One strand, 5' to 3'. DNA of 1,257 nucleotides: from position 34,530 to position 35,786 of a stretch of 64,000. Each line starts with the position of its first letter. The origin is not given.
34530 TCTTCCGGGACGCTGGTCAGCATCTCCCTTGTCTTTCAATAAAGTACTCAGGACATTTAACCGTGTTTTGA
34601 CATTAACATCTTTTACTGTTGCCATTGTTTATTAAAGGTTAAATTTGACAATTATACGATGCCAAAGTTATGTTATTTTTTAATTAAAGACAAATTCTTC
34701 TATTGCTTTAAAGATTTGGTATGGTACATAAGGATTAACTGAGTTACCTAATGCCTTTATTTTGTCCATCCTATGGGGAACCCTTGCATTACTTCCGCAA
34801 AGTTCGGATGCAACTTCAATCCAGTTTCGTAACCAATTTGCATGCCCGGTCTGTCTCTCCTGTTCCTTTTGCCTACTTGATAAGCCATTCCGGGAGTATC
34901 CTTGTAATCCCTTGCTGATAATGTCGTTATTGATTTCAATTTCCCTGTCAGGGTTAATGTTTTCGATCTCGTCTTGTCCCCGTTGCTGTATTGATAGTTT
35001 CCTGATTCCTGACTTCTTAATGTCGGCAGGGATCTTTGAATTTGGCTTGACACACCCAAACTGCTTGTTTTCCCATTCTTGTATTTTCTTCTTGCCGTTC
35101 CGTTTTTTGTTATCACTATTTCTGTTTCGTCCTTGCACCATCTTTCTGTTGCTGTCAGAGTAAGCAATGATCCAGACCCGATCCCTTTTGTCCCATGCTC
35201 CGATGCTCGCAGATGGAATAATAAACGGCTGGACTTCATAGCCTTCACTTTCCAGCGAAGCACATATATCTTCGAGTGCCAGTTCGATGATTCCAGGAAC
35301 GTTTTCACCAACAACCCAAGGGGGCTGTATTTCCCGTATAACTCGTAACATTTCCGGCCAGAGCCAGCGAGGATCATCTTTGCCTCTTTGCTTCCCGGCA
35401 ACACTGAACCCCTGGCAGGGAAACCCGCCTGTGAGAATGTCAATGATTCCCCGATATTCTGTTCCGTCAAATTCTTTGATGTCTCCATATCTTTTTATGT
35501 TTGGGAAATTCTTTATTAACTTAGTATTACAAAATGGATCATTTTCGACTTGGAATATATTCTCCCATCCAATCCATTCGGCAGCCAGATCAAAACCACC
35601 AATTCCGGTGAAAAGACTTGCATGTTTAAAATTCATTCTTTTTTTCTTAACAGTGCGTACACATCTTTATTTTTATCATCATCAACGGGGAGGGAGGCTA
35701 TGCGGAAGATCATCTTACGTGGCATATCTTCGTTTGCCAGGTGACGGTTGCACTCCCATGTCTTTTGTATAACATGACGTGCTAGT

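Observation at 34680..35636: dcm-type gene open in two same-strand frames for 243 codons, with methyltransferase-like motifs in both frames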

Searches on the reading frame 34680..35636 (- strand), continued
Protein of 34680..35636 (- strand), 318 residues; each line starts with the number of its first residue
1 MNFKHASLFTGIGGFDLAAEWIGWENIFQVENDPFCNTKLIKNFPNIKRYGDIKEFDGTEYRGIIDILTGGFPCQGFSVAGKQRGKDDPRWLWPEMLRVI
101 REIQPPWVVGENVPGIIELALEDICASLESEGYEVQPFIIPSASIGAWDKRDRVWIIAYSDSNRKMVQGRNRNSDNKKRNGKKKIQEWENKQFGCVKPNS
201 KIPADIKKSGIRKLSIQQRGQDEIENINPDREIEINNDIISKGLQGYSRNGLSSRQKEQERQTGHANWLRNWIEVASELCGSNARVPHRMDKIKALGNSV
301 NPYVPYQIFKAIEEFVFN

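Call 87: get_annotated_region(hit=H42, flank=1500)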
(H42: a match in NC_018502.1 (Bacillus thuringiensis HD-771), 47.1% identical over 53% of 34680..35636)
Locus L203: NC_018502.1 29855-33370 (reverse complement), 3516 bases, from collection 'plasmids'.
description: Bacillus thuringiensis HD-771 plasmid p05, complete sequence
organism: Bacillus thuringiensis HD-771 (NCBI taxid 1218175)
taxonomy: Bacteria; Bacillota; Bacilli; Bacillales; Bacillaceae; Bacillus; Bacillus thuringiensis; Bacillus thuringiensis HD-771
host: -; source: -; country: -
typing (MOB-suite, as given by PLSDB): non-mobilizable; replicon rep_cluster_1520
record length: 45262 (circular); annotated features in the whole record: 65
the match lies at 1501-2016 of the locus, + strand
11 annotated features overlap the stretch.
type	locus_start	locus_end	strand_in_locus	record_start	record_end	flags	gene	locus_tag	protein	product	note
CDS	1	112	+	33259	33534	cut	-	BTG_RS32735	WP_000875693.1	hypothetical protein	-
CDS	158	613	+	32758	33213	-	-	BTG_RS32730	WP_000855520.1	nucleoside triphosphate pyrophosphohydrolase family protein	-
CDS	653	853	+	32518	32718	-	-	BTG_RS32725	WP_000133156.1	hypothetical protein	-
CDS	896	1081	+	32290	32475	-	-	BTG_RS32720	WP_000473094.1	hypothetical protein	-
CDS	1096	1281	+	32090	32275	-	-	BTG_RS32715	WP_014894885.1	hypothetical protein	-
CDS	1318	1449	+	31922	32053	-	-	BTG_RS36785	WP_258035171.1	hypothetical protein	-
CDS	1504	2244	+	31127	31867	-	dcm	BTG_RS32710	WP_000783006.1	DNA (cytosine-5-)-methyltransferase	GO:0006304 - DNA modification [Evidence IEA]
CDS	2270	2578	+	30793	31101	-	-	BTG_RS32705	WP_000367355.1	hypothetical protein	-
CDS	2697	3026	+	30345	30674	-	-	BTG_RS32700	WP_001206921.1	YopX family protein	-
CDS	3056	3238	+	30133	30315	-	-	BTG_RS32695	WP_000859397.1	hypothetical protein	-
CDS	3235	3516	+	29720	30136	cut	-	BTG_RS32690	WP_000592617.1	DUF1064 domain-containing protein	-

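Call 88: get_annotated_region(hit=H48, flank=1500)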
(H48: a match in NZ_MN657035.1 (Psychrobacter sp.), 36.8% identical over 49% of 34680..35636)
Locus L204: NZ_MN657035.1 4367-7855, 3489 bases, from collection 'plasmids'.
description: Psychrobacter sp. strain ANT_P15 plasmid pA15P1, complete sequence
organism: Psychrobacter sp. (NCBI taxid 56811)
taxonomy: Bacteria; Pseudomonadota; Gammaproteobacteria; Moraxellales; Moraxellaceae; Psychrobacter; Psychrobacter sp.
host: -; source: -; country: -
typing (MOB-suite, as given by PLSDB): mobilizable; relaxase MOBP
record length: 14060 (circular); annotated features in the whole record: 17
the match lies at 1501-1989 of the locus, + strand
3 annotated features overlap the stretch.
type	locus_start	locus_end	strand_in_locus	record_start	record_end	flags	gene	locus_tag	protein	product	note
CDS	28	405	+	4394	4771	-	-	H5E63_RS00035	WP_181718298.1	hypothetical protein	-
CDS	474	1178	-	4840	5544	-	-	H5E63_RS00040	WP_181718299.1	Eco47II family restriction endonuclease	GO:0009307 - DNA restriction-modification system [Evidence IEA]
CDS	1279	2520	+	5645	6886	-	-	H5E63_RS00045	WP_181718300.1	DNA cytosine methyltransferase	-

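Call 89: get_annotated_region(hit=H65, flank=1500)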
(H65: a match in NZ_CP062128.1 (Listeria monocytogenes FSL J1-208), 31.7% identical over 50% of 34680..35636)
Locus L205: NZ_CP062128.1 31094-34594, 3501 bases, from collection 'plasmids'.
description: Listeria monocytogenes FSL J1-208 plasmid pj1-0208, complete sequence
organism: Listeria monocytogenes FSL J1-208 (NCBI taxid 393119)
taxonomy: Bacteria; Bacillota; Bacilli; Bacillales; Listeriaceae; Listeria; Listeria monocytogenes; Listeria monocytogenes FSL J1-208
host: -; source: caprine; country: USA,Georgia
typing (MOB-suite, as given by PLSDB): conjugative; replicon rep_cluster_136; relaxase MOBP; mating-pair formation MPF_T
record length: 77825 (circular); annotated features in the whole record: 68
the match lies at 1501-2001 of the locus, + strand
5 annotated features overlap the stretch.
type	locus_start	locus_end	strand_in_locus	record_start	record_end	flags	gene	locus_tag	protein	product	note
CDS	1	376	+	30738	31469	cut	-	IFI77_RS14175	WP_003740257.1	DNA/RNA non-specific endonuclease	-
CDS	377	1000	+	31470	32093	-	-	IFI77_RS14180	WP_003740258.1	hypothetical protein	-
CDS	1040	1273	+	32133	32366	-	-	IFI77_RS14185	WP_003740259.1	hypothetical protein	-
CDS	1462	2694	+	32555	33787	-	dcm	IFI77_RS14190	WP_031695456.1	DNA (cytosine-5-)-methyltransferase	GO:0006304 - DNA modification [Evidence IEA]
CDS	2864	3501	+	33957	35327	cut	-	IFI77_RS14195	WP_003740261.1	hypothetical protein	-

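Call 90: get_annotated_region(hit=H41, flank=1500)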
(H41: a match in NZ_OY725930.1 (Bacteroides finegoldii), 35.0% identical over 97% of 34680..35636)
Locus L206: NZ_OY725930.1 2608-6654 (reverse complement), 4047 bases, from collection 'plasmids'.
description: Bacteroides finegoldii strain Bacteroides finegoldii TSDC17.2-1.1 plasmid 28, complete sequence
organism: Bacteroides finegoldii (NCBI taxid 338188)
taxonomy: Bacteria; Bacteroidota; Bacteroidia; Bacteroidales; Bacteroidaceae; Bacteroides; Bacteroides finegoldii
host: -; source: -; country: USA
typing (MOB-suite, as given by PLSDB): non-mobilizable
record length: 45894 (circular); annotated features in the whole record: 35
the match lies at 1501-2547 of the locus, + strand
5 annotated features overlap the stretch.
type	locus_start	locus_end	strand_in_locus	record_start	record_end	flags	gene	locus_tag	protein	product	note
CDS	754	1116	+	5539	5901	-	-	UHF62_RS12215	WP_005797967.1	helix-turn-helix domain-containing protein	-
CDS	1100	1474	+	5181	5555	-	-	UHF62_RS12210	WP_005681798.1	hypothetical protein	-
CDS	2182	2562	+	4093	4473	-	-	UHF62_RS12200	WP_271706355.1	hypothetical protein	-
CDS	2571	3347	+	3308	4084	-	-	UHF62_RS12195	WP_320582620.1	phage antirepressor KilAC domain-containing protein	-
CDS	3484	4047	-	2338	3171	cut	-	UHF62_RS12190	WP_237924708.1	DUF2931 family protein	-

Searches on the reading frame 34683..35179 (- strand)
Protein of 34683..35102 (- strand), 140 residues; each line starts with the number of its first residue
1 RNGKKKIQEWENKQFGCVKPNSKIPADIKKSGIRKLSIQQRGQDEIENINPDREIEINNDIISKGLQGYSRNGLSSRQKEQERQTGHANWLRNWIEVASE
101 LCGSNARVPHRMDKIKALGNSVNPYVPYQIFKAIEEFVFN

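Call 6: search_protein_families(library=pfam, proteins=[window:34683-35102:-], max_evalue=10)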
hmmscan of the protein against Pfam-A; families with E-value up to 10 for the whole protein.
seq(140 aa): 0 families

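Call 7: search_protein_families(library=phrogs, proteins=[window:34760-35104:-, window:34761-35102:-], max_evalue=1)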
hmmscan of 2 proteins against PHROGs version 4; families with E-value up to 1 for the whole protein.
seq(115 aa): 2 families
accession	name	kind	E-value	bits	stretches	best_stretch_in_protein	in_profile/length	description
phrog_1008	-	other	0.011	16.1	1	94-114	259-279/329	DNA methyltransferase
phrog_26627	-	unknown function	0.27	12.5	1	84-114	20-51/71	-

seq(114 aa): 0 families

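Call 75: search_dna_similar(query=window:34760-35179:-, collection=plasmids, mode=protein, max_rows=25, max_evalue=0.001)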
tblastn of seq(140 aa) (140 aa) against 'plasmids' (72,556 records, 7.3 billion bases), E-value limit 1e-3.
No match.
